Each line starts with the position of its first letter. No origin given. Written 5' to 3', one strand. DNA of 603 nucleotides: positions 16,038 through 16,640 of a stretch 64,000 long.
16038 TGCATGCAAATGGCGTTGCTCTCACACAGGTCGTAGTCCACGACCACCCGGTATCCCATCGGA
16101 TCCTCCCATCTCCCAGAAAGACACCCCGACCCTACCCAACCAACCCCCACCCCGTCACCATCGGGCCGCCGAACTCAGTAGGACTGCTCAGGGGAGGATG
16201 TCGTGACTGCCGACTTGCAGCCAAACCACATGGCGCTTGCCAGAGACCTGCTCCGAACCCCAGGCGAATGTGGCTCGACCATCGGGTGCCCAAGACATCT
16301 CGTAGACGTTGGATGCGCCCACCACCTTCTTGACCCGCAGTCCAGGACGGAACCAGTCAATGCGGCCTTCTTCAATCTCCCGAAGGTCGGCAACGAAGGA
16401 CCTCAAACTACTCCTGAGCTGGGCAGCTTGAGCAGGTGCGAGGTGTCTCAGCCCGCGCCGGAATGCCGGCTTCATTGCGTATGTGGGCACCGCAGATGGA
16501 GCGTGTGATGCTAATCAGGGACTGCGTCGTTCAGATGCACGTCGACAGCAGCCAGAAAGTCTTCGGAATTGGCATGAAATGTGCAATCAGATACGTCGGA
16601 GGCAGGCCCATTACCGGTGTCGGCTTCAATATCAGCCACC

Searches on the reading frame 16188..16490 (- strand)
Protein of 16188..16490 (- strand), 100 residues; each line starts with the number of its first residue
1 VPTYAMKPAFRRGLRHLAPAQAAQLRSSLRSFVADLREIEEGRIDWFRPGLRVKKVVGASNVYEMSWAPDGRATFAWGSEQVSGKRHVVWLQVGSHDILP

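Call 3: search_protein_families(library=pfam, proteins=[window:16188-16490:-], max_evalue=1)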
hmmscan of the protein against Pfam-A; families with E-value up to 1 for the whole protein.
window:16188-16490:- (100 aa): 0 families

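Call 4: search_protein_families(library=padloc, proteins=[window:16188-16490:-], max_evalue=1)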
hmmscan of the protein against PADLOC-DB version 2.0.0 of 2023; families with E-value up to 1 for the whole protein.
window:16188-16490:- (100 aa): 0 families

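Call 5: search_protein_families(library=ncbifam, proteins=[window:16188-16490:-], max_evalue=1)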
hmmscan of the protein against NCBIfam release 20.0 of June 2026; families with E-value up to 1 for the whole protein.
window:16188-16490:- (100 aa): 0 families

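Call 6: search_protein_families(library=phrogs, proteins=[window:16188-16490:-], max_evalue=1)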
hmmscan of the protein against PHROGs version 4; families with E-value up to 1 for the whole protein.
window:16188-16490:- (100 aa): 0 families

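Call 62: search_solved_structures(query=window:16188-16490:-, max_evalue=10, show_alignments=1)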
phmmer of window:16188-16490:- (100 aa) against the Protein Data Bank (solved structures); distinct sequences matched with E-value up to 10: 6.
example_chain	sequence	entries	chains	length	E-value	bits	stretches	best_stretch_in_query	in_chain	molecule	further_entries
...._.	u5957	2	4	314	0.05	16.8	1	34-79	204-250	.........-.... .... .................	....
8fl0_NJ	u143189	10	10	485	0.43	13.9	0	59-80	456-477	Notchless protein homolog 1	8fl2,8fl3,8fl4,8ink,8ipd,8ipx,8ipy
8rl2_CG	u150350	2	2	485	0.43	13.9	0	59-80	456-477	Notchless protein homolog 1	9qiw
7t5v_A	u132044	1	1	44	0.45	13.8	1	7-35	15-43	Helix-turn-helix domain-containing protein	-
7t5w_A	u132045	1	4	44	0.61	13.4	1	7-35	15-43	Helix-turn-helix domain-containing protein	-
8d8p_A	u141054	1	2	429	1.2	12.4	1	1-83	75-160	Decarboxylase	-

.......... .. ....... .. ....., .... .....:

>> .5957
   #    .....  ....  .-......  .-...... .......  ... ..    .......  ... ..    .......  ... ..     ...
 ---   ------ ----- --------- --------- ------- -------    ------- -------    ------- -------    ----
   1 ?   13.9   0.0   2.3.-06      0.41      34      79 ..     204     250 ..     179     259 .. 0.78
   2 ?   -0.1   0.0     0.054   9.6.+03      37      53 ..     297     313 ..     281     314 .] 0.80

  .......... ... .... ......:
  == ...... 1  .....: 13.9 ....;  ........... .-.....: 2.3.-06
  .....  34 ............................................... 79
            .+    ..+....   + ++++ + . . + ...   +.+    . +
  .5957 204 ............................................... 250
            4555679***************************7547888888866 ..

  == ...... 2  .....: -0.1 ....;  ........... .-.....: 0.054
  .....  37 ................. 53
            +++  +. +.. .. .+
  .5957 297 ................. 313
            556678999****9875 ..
